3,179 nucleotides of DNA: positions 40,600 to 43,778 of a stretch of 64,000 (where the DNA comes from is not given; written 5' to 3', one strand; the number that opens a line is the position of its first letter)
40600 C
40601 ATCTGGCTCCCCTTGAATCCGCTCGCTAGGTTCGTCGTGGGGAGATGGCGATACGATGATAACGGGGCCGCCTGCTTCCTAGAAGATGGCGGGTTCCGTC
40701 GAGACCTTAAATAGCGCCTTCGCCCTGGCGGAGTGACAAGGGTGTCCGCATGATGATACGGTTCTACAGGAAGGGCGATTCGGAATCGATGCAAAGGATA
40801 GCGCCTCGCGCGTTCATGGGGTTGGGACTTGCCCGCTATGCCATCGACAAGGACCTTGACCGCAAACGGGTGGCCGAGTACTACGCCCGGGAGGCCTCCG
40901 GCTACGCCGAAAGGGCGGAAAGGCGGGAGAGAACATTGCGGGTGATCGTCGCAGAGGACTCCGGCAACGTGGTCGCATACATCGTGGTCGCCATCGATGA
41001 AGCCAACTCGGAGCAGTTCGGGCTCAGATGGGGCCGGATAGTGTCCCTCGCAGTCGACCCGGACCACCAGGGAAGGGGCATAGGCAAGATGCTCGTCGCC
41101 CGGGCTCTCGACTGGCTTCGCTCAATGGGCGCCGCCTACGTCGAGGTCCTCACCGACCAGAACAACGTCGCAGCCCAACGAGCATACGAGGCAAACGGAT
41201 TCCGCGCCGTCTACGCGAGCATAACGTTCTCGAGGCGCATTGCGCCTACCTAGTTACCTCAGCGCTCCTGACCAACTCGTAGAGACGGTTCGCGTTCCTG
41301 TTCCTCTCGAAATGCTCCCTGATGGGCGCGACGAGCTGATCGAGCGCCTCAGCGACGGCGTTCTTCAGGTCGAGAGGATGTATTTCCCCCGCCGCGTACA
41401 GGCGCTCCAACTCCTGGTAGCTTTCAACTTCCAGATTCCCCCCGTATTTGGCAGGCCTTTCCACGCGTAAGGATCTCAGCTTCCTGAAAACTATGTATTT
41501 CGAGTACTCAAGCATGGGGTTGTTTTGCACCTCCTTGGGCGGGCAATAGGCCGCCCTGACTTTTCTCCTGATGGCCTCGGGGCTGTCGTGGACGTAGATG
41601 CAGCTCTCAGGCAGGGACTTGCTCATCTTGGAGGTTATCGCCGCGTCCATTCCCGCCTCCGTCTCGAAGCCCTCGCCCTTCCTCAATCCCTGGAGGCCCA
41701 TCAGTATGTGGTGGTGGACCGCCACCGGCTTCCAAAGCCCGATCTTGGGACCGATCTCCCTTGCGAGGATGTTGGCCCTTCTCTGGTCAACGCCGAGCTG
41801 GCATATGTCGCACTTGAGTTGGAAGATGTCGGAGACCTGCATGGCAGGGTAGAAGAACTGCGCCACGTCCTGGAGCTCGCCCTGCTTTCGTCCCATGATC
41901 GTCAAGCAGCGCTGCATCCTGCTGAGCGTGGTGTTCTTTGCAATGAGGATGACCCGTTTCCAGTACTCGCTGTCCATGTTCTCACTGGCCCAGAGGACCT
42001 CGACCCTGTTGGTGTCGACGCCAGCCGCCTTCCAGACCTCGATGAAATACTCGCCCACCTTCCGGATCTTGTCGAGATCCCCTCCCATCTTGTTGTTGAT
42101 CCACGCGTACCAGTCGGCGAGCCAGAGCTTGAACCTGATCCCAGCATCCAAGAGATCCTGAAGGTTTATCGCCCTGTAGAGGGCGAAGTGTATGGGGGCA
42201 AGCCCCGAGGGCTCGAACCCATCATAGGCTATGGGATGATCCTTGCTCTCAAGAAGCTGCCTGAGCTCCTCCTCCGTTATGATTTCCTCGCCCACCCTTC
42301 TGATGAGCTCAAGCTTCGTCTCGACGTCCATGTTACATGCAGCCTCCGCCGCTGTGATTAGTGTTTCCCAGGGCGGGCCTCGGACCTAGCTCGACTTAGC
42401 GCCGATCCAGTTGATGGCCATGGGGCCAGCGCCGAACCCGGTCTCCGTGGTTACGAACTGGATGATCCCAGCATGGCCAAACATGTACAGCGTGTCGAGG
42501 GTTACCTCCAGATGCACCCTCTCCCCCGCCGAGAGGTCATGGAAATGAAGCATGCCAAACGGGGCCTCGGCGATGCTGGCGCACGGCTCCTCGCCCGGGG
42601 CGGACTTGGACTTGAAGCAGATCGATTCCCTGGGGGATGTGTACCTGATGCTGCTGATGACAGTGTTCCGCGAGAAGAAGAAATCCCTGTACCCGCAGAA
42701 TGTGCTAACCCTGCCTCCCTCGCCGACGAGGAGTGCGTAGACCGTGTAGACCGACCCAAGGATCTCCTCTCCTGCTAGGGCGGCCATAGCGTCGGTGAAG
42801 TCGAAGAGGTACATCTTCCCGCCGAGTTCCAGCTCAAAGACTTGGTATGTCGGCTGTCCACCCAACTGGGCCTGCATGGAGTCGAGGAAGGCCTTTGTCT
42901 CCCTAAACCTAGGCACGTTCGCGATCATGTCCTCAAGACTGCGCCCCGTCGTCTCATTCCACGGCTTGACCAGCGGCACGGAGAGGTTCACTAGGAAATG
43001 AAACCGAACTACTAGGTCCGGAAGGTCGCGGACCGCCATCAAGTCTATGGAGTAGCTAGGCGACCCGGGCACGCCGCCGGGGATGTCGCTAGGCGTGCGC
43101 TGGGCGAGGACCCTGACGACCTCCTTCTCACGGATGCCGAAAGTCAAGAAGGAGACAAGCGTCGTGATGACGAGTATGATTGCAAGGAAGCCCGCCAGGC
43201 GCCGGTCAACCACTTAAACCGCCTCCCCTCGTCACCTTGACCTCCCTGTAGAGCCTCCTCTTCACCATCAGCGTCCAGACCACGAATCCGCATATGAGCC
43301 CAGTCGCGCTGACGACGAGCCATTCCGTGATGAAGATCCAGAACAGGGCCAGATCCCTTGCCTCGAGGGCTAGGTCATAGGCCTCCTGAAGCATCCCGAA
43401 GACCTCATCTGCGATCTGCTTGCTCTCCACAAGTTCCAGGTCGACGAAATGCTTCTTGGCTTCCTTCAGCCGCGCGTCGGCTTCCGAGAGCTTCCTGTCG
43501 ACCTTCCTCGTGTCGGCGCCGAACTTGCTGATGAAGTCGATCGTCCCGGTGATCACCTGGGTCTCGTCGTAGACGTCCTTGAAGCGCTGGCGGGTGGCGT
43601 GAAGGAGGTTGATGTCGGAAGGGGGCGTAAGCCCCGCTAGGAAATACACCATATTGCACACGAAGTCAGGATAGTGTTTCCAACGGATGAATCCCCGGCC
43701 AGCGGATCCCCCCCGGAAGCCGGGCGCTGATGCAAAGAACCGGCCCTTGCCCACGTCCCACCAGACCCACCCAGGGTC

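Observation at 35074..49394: Three paralogs of an uncharacterised ~400-aa secreted, tail-anchored protein family within 14 kb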

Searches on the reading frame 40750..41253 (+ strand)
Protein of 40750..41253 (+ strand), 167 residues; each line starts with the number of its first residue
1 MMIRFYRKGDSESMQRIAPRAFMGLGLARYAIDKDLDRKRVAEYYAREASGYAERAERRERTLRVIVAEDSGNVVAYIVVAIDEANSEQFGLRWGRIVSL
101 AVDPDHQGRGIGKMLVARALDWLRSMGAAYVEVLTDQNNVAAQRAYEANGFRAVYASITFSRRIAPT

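Call 8: search_protein_families(library=pfam, proteins=[window:40750-41253:+], max_evalue=0.01)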
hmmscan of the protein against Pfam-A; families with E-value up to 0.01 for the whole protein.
window:40750-41253:+ (167 aa): 8 families
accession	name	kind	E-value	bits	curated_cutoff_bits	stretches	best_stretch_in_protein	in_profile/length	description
PF00583.31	Acetyltransf_1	-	2.5e-20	73.3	20.7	1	50-151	19-116/116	Acetyltransferase (GNAT) family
PF13508.13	Acetyltransf_7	-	3.3e-16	59.9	27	1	64-152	4-83/84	Acetyltransferase (GNAT) domain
PF13673.13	Acetyltransf_10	-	3.5e-11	43.6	23.6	1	54-156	24-112/128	Acetyltransferase (GNAT) domain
PF13302.13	Acetyltransf_3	-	6.7e-09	37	25.4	1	22-152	24-138/138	Acetyltransferase (GNAT) domain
PF08445.16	FR47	-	1.7e-06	28.4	22.1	1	90-154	17-80/86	FR47-like protein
PF13527.13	Acetyltransf_9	-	4.5e-06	27.1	25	1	52-130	30-108/127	Acetyltransferase (GNAT) domain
PF14542.12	Acetyltransf_CG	-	5.1e-05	23.8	30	1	100-127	30-57/80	GCN5-related N-acetyl-transferase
PF13480.13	Acetyltransf_6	-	0.0047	17.5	22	1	31-136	23-137/143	Acetyltransferase (GNAT) domain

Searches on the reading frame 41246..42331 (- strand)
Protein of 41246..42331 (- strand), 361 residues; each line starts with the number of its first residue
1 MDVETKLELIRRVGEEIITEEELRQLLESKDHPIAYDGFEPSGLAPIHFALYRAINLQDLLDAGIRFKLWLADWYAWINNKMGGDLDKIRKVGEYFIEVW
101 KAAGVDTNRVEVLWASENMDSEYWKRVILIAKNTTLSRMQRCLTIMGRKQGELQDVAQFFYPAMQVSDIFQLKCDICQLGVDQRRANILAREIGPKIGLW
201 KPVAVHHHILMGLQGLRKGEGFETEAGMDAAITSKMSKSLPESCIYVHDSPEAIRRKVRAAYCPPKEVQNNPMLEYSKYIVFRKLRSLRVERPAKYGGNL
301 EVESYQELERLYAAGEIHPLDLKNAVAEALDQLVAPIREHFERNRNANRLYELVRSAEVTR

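Call 8: search_protein_families(library=pfam, proteins=[window:41246-42331:-], max_evalue=0.01)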
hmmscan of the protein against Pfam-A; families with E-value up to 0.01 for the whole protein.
window:41246-42331:- (361 aa): 1 family
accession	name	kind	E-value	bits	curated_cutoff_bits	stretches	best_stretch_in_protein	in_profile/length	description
PF00579.31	tRNA-synt_1b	-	1.2e-36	126.9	21.1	1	30-333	3-290/292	tRNA synthetases class I (W and Y)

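Call 42: find_related_loci(query=window:41246-42328:-, collection=genome_contigs, flank=1000)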
Query window:41246-42328:- (360 aa) in genome_contigs; peptide patterns used: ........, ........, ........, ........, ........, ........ (x = any residue, [..] = any of these).
335 stretches matched a pattern; 168 encode a relative of the query (tblastn E <= 1e-3); the best 80 are kept; 80 distinct loci.
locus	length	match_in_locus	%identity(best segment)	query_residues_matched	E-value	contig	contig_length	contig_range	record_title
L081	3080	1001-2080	80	1-360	0e+0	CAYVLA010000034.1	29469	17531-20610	MAG TPA_asm: Candidatus Hadarchaeota archaeon isolate binchicken_co395_161 genome assembly, contig: NODE_214_length_2946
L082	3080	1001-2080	74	1-360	0e+0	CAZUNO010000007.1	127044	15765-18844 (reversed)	MAG TPA_asm: Candidatus Hadarchaeota archaeon isolate SRP141376_co1_11 genome assembly, contig: NODE_311_length_127044_c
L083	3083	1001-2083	66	1-360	3e-169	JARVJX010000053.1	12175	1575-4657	MAG: Nitrososphaeria archaeon isolate QQ_bin.110111 NODE_53_length_12175_cov_2.30354, whole genome shotgun sequence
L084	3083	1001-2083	63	1-360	2e-166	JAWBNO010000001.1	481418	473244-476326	MAG: Candidatus Aenigmatarchaeota archaeon isolate GXS_202101_bins_79 GXS_202101_bins_79_scaffold_1, whole genome shotgu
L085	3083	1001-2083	63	1-360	1e-168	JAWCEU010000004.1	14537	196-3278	MAG: Candidatus Aenigmatarchaeota archaeon isolate JZ-1_202007_bins_103 JZ-1_202007_bins_103_scaffold_4, whole genome sh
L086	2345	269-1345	63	1-360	2e-170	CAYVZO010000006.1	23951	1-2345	MAG TPA_asm: uncultured archaeon isolate binchicken_co19_635 genome assembly, contig: NODE_3140_length_23951_cov_5.01314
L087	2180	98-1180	68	1-360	3e-169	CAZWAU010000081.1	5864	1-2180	MAG TPA_asm: uncultured Nitrososphaerota archaeon isolate SRP231805_co4_130 genome assembly, contig: k141_267352, whole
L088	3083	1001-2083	62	1-360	4e-164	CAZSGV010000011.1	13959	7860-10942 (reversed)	MAG TPA_asm: uncultured archaeon isolate SRP068000_co4_469 genome assembly, contig: NODE_5774_length_13959_cov_4.231732,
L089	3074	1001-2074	61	1-360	3e-162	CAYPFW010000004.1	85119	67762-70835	MAG TPA_asm: uncultured archaeon isolate ERP125453_co1_90 genome assembly, contig: NODE_138_length_85119_cov_19.728416,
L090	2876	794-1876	63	1-360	1e-163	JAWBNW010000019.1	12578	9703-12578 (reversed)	MAG: Candidatus Aenigmatarchaeota archaeon isolate HHBFW-2_201803_bins_130 HHBFW-2_201803_bins_130_scaffold_19, whole ge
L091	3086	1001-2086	64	1-360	3e-160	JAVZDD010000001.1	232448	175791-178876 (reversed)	MAG: Candidatus Nanoarchaeia archaeon isolate DRTY-6_201709_bins_1 DRTY-6_201709_bins_1_scaffold_1, whole genome shotgun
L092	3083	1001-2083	64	1-360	4e-160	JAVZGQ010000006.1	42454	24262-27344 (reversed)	MAG: Candidatus Aenigmatarchaeota archaeon isolate DRTY-6_201808_bins_43 DRTY-6_201808_bins_43_scaffold_6, whole genome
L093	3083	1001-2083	63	1-360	1e-159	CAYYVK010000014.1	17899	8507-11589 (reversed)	MAG TPA_asm: uncultured archaeon isolate SRP104967_co1_67 genome assembly, contig: NODE_1047_length_17899_cov_53.800941,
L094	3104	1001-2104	62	1-360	1e-158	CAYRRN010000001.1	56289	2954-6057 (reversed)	MAG TPA_asm: uncultured archaeon isolate binchicken_co71_176 genome assembly, contig: NODE_213_length_56289_cov_5.243803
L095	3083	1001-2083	62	1-360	6e-157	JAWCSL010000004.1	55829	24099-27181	MAG: Candidatus Aenigmatarchaeota archaeon isolate JZ-2_202101_bins_119 JZ-2_202101_bins_119_scaffold_4, whole genome sh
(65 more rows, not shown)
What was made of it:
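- Tried and rejected: The next hits, at 66% or less, are scattered over archaeal phyla and are uninformative (call 42).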

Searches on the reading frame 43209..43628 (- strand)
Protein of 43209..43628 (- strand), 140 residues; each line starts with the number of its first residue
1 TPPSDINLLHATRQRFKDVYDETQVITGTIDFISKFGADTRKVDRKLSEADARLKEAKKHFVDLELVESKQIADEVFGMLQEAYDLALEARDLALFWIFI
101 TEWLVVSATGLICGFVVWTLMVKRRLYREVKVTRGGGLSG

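Call 25: search_solved_structures(query=A3, max_evalue=10)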
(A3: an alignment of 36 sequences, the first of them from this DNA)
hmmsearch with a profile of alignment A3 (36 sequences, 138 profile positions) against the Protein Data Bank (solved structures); distinct sequences matched with E-value up to 10: 42.
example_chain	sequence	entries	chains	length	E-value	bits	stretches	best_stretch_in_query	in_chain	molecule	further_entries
5cff_A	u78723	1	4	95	0.055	16.8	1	11-90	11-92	Miranda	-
3rkv_A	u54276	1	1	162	0.067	16.6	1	44-83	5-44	putative peptidylprolyl isomerase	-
3uq3_A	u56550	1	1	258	0.34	14.3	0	7-85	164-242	Heat shock protein STI1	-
7unh_A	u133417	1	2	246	0.36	14.2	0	29-89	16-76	SP2 designed chlorophyll dimer protein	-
1l4a_C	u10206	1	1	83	0.41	14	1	9-60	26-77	S-SNAP25 fusion protein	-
7uni_A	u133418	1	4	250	0.44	13.9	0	29-89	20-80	SP2-ZnPPaM designed chlorophyll dimer protein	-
4ham_A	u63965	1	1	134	0.46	13.9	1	6-67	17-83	Lmo2241 protein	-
1jth_A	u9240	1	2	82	0.47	13.8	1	9-61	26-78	SNAP25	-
3rk2_C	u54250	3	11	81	0.49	13.8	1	9-61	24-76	Synaptosomal-associated protein 25 | SNAP25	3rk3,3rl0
9ojr_H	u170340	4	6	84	0.51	13.7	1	9-61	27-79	Synaptosomal-associated protein 25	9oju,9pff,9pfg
1urq_C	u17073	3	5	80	0.52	13.7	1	9-61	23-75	SYNAPTOSOMAL-ASSOCIATED PROTEIN 25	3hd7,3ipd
1n7s_C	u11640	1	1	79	0.54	13.6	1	9-61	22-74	SNAP-25A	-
1sfc_C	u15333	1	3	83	0.55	13.6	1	9-60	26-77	PROTEIN (SNAP-25B)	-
2n1t_C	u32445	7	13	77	0.56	13.6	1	9-61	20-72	Synaptosomal-associated protein 25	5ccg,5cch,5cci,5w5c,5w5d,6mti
5kj7_C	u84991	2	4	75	0.57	13.6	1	9-61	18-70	Synaptosomal-associated protein 25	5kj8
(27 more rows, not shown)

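Call 33: search_protein_representatives(alignment_id=A3)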
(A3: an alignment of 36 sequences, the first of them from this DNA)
Query: 36 sequences, 138 profile positions. Proteins with E-value up to 0.001 (for the whole library): 451; up to 1e-10: 391; up to 1e-30: 251. The best 150 are listed.
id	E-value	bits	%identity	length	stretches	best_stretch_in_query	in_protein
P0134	7.0e-48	178.5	-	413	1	1-137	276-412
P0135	3.5e-47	176.2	-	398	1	1-136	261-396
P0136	5.0e-47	175.7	-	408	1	1-136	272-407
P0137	7.7e-47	175.1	-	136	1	2-136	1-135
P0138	5.7e-46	172.3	-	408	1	1-135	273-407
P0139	1.3e-45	171.1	-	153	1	1-135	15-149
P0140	1.5e-45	171.0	-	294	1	1-136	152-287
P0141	3.0e-45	170.0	-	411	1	1-136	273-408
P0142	3.5e-45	169.8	-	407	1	2-136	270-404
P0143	6.0e-45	169.0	-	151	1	1-135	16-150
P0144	9.3e-45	168.4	-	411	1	1-135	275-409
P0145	1.1e-44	168.2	-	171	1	2-135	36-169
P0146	1.1e-44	168.2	-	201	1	1-135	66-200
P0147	1.1e-44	168.1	-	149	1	2-136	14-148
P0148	1.5e-44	167.8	-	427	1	2-135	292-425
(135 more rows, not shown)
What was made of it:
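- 451 clusters at 50% identity exist in 1.84 billion representatives, always with the same architecture among the top 150 (call 33).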
